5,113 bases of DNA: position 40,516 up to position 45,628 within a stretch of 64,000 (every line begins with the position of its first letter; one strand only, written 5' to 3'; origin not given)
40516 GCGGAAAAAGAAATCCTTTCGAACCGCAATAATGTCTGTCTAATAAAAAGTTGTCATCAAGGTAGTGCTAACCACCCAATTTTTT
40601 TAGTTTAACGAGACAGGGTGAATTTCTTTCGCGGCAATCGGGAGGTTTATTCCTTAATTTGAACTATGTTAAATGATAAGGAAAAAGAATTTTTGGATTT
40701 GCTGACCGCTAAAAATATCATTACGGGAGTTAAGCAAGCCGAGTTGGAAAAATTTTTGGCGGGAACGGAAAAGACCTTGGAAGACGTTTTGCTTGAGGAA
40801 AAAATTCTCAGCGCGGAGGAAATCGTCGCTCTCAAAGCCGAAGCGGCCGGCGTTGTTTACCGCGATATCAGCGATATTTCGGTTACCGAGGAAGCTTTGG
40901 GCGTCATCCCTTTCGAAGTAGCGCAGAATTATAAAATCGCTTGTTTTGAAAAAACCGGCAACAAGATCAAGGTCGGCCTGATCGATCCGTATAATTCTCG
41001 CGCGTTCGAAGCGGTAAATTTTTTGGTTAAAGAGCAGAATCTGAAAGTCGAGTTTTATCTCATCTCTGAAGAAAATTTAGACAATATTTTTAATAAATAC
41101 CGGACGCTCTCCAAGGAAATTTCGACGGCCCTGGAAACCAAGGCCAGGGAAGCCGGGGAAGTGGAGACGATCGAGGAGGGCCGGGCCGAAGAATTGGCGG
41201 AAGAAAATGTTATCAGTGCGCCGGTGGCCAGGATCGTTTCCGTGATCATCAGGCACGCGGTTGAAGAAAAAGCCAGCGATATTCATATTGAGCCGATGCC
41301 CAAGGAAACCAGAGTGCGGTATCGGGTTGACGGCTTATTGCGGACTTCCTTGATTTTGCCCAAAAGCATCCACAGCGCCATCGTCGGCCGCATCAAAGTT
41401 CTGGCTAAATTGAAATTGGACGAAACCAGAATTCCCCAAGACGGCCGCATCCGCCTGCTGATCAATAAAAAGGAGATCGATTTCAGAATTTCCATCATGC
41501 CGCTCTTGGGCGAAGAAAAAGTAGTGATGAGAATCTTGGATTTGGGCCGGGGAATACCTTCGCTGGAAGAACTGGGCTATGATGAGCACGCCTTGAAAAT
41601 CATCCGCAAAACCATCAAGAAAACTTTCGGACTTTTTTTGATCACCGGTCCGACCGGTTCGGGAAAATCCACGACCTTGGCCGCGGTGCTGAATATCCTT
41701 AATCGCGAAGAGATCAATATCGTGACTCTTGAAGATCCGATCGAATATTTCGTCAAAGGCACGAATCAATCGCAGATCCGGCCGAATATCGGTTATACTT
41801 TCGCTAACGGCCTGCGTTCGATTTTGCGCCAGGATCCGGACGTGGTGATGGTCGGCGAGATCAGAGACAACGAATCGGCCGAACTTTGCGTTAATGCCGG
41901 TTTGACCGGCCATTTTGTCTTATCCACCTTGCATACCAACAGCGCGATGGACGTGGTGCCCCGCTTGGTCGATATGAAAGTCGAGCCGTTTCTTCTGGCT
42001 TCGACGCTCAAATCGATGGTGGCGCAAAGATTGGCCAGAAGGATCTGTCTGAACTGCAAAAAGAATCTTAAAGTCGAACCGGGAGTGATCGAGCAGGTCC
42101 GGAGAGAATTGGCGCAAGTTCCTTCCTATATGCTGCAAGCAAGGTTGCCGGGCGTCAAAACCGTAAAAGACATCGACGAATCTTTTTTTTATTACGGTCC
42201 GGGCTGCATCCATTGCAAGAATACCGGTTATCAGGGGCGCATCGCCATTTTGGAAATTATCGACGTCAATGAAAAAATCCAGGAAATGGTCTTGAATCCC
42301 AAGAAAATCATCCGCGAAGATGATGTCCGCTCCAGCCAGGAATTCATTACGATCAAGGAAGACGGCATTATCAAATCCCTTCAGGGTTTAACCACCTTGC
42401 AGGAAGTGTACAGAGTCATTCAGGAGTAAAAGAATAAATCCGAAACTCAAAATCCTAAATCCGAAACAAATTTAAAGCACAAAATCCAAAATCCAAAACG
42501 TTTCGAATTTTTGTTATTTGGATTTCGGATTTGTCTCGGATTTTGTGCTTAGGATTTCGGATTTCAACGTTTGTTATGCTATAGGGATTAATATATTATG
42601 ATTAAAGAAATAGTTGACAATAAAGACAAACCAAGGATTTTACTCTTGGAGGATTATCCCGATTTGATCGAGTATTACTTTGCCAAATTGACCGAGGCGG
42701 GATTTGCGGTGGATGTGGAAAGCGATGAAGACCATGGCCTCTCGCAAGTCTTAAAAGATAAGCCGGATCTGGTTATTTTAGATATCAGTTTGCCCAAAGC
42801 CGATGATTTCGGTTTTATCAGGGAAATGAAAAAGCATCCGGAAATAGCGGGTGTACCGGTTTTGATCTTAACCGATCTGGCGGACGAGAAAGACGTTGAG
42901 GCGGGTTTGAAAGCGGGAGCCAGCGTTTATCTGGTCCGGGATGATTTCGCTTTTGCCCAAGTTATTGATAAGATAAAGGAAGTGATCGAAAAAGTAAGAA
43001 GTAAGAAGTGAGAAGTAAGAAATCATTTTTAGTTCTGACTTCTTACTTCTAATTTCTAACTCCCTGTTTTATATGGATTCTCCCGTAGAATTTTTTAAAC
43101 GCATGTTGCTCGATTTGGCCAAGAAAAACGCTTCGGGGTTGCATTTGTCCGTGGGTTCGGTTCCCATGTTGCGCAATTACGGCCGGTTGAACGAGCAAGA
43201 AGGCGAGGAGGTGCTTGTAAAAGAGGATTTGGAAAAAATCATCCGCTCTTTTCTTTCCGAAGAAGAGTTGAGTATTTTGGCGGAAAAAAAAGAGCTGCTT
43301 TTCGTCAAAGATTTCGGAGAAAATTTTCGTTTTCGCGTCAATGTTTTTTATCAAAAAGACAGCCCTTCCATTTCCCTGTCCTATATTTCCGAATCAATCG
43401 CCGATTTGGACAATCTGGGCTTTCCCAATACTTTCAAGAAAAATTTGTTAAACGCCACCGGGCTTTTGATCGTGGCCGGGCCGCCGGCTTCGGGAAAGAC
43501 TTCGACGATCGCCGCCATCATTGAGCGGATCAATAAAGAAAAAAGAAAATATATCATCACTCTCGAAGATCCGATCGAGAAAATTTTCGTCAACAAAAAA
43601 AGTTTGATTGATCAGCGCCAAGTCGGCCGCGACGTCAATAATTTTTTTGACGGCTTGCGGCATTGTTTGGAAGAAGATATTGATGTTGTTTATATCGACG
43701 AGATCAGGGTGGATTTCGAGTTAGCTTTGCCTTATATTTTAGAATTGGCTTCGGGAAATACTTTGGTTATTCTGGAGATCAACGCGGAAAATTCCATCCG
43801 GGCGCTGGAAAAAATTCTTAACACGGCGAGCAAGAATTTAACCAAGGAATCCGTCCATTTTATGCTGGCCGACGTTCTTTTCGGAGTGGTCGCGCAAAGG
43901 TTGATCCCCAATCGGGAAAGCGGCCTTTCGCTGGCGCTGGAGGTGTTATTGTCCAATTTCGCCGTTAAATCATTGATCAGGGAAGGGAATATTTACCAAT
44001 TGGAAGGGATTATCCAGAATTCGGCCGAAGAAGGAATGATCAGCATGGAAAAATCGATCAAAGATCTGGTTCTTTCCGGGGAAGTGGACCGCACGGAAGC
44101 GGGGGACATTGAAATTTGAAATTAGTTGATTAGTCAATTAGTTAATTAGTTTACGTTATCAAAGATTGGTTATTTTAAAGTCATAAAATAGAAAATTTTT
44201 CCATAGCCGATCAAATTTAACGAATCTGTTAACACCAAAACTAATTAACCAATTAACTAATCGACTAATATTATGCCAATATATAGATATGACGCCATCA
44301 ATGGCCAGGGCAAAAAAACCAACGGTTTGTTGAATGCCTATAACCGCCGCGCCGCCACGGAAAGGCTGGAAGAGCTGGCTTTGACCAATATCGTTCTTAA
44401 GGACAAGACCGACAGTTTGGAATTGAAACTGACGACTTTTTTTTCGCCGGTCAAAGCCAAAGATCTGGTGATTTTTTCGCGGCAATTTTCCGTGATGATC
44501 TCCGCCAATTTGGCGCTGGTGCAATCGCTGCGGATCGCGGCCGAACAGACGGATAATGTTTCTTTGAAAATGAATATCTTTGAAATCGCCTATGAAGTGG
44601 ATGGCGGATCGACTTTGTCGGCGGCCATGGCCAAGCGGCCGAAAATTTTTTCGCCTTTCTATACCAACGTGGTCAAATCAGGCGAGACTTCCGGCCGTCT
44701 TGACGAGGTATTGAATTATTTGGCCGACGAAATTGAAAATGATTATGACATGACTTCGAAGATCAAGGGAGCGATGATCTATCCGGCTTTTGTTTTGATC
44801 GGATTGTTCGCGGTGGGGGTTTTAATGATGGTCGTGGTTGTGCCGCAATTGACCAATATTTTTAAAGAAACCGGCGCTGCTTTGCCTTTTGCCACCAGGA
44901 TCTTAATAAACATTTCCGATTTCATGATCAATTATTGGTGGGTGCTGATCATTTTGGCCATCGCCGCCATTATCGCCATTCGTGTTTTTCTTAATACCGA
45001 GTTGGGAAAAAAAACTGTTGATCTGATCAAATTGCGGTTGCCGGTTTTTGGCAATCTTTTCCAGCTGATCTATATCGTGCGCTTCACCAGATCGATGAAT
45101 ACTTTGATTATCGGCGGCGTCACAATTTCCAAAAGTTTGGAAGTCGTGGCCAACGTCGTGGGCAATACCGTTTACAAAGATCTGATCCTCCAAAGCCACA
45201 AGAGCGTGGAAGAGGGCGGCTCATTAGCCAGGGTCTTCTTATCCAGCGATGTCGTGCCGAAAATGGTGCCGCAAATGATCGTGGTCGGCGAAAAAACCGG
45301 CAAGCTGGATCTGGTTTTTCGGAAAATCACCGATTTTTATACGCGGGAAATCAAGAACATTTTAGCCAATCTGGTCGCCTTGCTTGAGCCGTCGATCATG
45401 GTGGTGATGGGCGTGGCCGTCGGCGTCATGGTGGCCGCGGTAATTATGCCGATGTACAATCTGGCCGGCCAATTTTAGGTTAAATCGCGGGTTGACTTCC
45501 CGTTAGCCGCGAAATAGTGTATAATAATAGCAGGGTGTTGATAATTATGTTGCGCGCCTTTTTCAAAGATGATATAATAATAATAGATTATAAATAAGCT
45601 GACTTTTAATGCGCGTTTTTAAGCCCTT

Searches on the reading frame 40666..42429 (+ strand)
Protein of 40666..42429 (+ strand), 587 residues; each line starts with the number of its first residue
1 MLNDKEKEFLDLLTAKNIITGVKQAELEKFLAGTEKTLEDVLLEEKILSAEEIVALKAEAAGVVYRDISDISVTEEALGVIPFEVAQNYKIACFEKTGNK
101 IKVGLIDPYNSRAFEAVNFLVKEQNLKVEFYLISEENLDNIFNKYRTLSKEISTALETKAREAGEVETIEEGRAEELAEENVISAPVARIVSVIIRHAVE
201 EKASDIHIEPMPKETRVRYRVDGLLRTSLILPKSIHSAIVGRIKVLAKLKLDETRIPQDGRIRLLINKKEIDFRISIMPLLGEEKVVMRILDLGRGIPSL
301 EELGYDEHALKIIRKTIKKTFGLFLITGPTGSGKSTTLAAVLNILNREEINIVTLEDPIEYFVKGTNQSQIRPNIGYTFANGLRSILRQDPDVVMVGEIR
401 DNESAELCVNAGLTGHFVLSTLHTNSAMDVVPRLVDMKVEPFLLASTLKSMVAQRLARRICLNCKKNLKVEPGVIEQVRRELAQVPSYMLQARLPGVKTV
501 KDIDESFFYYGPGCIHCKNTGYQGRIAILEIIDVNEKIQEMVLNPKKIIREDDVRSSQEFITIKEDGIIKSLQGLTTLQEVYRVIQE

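Call 96: search_protein_families(library=pfam, proteins=[window:40666-42429:+], max_evalue=0.00001)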
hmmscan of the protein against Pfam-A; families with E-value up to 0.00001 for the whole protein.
window:40666-42429:+ (587 aa): 2 families
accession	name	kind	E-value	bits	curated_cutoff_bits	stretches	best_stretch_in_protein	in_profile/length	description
PF00437.27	T2SSE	-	1.2e-118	396.4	24.9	1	184-583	5-370/370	Type II/IV secretion system protein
PF05157.20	MshEN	-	3.2e-08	33.9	23.1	1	62-146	2-84/90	MshEN domain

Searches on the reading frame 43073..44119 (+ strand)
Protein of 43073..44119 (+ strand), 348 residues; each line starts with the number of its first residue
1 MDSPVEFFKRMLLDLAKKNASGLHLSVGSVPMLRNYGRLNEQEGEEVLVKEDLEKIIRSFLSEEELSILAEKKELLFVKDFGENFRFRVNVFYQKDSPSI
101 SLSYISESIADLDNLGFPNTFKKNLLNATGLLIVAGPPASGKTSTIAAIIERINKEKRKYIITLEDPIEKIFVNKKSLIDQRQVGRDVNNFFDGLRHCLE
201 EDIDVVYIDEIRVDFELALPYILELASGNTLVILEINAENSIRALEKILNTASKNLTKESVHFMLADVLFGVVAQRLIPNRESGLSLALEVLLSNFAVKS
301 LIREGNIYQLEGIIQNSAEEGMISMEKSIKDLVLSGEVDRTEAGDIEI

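Call 96: search_protein_families(library=pfam, proteins=[window:43073-44119:+], max_evalue=0.00001)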
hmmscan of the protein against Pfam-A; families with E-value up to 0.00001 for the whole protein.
window:43073-44119:+ (348 aa): 1 family
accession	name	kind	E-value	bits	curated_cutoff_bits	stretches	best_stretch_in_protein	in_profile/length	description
PF00437.27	T2SSE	-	1.4e-18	67.1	24.9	1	83-279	90-279/370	Type II/IV secretion system protein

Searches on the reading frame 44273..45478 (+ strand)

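Call 96: search_protein_families(library=pfam, proteins=[window:44273-45478:+], max_evalue=0.00001)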
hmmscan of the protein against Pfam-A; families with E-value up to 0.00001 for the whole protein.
window:44273-45478:+ (401 aa): 1 family
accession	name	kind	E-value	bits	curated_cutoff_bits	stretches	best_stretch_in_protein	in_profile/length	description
PF00482.28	T2SSF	-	1.2e-53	180.8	25.2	2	68-191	1-125/125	Type II secretion system (T2SS), protein F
